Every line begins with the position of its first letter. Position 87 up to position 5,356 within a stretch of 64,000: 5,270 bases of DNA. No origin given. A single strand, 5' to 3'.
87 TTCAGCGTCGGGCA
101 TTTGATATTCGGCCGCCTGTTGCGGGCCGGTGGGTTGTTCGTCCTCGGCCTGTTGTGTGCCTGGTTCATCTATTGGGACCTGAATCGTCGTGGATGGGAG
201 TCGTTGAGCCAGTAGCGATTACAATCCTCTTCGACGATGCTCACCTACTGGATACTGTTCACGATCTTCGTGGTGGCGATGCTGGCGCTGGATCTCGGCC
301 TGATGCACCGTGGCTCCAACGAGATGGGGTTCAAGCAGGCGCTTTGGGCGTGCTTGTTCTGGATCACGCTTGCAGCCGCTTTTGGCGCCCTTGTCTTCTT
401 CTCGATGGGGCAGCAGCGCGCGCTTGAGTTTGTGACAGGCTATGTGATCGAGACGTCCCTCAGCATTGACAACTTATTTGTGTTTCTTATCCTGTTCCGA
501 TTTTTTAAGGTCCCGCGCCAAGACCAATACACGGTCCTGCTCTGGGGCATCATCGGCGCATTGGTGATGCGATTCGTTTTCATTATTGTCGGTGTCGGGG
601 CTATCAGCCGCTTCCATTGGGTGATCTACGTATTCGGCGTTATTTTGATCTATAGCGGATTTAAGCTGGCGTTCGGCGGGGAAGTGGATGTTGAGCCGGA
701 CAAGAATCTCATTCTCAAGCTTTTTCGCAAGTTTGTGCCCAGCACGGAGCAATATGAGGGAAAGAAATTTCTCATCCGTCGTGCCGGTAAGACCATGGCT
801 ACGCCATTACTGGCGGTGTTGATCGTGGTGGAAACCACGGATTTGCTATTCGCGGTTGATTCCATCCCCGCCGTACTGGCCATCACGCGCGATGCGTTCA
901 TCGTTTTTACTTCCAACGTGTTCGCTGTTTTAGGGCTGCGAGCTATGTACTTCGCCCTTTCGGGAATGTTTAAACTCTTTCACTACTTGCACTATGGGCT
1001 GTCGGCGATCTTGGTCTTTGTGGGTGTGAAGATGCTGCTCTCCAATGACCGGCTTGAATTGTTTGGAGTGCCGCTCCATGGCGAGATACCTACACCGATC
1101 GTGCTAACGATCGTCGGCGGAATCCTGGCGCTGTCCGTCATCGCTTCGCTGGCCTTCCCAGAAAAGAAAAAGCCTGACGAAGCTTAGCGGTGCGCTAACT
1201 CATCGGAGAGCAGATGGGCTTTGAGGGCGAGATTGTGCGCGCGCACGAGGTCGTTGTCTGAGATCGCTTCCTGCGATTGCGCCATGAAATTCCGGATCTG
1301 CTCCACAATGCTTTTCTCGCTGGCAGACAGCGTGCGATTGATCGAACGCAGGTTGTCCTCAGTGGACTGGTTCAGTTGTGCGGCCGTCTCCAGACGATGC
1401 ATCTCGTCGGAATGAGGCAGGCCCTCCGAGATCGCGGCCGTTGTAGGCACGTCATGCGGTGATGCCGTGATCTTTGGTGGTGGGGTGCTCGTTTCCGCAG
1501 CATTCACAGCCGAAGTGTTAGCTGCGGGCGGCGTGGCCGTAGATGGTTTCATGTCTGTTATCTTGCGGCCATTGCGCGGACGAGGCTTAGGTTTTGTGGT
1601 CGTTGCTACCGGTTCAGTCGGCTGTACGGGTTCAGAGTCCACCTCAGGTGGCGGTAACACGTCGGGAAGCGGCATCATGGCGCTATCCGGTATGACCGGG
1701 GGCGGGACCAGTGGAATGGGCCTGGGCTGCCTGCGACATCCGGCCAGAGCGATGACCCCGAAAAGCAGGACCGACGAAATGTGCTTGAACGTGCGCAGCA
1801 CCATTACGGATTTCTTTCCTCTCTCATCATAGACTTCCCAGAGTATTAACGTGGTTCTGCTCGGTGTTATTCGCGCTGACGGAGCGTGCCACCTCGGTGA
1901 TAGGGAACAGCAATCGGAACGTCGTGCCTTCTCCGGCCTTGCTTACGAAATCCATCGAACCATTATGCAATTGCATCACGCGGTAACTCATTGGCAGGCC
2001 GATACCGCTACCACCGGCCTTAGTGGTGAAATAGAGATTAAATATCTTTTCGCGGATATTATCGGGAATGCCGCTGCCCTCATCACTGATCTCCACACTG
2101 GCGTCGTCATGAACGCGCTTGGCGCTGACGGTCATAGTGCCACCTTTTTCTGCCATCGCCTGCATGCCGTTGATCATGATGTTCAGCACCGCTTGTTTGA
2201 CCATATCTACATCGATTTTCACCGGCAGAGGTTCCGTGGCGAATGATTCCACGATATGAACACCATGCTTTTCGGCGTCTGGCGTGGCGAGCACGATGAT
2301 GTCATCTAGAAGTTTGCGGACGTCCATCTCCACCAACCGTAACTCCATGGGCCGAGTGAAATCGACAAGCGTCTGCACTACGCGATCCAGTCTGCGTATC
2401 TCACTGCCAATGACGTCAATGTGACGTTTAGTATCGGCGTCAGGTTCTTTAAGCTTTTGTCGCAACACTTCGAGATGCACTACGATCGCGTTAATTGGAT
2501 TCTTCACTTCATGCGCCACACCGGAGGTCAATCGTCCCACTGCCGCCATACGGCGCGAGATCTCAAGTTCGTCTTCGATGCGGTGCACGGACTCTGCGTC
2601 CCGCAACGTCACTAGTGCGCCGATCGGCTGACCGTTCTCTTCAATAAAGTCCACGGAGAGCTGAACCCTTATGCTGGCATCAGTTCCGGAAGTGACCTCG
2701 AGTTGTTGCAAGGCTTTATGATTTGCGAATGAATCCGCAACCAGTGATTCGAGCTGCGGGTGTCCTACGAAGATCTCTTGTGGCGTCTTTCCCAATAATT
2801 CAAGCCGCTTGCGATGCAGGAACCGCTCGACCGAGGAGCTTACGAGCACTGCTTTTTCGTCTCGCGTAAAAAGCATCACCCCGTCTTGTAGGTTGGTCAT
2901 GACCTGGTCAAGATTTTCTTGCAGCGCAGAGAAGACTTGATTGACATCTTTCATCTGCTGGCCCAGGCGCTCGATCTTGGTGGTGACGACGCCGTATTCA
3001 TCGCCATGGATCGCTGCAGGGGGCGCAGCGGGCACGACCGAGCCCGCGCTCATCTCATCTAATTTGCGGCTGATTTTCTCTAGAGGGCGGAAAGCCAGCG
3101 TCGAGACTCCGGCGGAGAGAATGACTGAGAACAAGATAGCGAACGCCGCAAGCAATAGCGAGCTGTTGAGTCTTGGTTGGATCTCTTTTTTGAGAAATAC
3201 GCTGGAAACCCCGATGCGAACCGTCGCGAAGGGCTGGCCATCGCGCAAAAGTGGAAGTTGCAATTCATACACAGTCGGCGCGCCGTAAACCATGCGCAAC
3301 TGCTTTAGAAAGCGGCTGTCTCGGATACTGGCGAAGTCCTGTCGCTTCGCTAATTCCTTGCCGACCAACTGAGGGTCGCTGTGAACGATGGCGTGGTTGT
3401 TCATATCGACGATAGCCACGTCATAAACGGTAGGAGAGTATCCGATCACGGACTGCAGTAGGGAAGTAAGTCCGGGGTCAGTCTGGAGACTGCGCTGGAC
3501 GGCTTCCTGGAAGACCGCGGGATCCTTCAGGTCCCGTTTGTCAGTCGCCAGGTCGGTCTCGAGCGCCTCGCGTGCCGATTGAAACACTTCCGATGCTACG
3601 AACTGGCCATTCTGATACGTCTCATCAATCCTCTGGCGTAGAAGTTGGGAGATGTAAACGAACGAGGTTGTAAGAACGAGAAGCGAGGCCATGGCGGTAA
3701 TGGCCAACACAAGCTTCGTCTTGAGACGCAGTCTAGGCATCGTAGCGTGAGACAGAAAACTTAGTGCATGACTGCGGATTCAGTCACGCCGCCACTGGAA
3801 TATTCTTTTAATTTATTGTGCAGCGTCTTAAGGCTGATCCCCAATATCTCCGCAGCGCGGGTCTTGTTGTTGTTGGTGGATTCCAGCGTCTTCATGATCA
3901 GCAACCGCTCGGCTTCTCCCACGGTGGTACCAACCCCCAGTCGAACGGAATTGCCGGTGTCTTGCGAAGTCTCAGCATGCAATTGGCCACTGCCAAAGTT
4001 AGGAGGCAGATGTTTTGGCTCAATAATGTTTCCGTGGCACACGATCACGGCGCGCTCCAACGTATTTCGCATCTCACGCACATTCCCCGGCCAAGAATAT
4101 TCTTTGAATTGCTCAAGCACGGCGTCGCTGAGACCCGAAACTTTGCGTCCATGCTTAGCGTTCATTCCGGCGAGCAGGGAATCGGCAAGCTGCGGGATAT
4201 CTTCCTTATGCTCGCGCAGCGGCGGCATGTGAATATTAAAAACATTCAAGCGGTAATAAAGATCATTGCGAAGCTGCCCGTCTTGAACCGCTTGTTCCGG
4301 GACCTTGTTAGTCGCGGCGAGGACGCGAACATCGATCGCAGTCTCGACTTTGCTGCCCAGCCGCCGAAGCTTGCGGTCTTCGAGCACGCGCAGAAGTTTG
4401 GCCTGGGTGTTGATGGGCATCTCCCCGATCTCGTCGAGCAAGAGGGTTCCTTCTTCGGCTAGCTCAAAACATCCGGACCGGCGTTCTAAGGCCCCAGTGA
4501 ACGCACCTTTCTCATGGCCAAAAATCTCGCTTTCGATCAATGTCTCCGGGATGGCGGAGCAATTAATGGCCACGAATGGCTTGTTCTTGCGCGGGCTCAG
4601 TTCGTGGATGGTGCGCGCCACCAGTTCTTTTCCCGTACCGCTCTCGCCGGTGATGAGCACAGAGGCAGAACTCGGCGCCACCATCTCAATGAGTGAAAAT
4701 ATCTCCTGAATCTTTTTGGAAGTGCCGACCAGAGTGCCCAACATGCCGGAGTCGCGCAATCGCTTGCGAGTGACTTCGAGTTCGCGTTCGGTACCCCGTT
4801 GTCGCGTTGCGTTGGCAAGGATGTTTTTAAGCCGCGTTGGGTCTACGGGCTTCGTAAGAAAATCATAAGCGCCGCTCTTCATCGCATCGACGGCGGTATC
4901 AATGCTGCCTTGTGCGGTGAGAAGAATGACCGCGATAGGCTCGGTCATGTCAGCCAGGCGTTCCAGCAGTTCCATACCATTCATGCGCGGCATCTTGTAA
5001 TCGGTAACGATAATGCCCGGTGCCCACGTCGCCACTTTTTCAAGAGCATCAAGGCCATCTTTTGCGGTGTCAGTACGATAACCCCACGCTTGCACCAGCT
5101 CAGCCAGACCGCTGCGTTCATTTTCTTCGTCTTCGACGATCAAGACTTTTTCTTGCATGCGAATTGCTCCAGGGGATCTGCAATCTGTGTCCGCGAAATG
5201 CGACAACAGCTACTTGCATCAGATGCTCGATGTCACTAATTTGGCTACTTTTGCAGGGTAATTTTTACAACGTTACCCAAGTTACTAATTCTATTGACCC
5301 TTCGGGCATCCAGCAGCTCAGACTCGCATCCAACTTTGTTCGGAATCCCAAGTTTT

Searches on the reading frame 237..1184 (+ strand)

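Call 37: search_protein_families(library=pfam, proteins=[window:237-1184:+], max_evalue=0.00001)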
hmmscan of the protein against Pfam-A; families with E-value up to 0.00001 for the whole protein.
window:237-1184:+ (316 aa): 1 family
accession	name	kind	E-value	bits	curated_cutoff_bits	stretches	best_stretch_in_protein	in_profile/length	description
PF03741.22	TerC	-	4.7e-49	167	27.8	1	67-269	2-177/178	Integral membrane protein TerC family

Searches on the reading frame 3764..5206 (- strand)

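Call 37: search_protein_families(library=pfam, proteins=[window:3764-5206:-], max_evalue=0.00001)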
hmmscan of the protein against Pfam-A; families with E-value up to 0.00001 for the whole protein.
window:3764-5206:- (481 aa): 7 families
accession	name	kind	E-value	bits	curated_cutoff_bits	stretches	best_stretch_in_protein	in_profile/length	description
PF00158.32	Sigma54_activat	-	1e-70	237.2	20.2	1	159-326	1-168/168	Sigma-54 interaction domain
PF00072.30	Response_reg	-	4.6e-28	98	30.2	1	21-130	1-110/111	Response regulator receiver domain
PF25601.1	AAA_lid_14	-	2.2e-25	88.7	27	1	331-415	1-85/87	AAA+ ATPase lid domain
PF14532.12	Sigma54_activ_2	-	1.4e-23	84.1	25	1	160-330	1-138/138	Sigma-54 interaction domain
PF02954.25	HTH_8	-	9.6e-14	51.3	22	1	430-469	3-42/42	Bacterial regulatory protein, Fis family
PF07728.20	AAA_5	-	4.9e-10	40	22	1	183-309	2-132/139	AAA domain (dynein-related subfamily)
PF01078.27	Mg_chelatase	-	1.2e-06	28.5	20.3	0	173-308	15-165/207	Magnesium chelatase, subunit ChlI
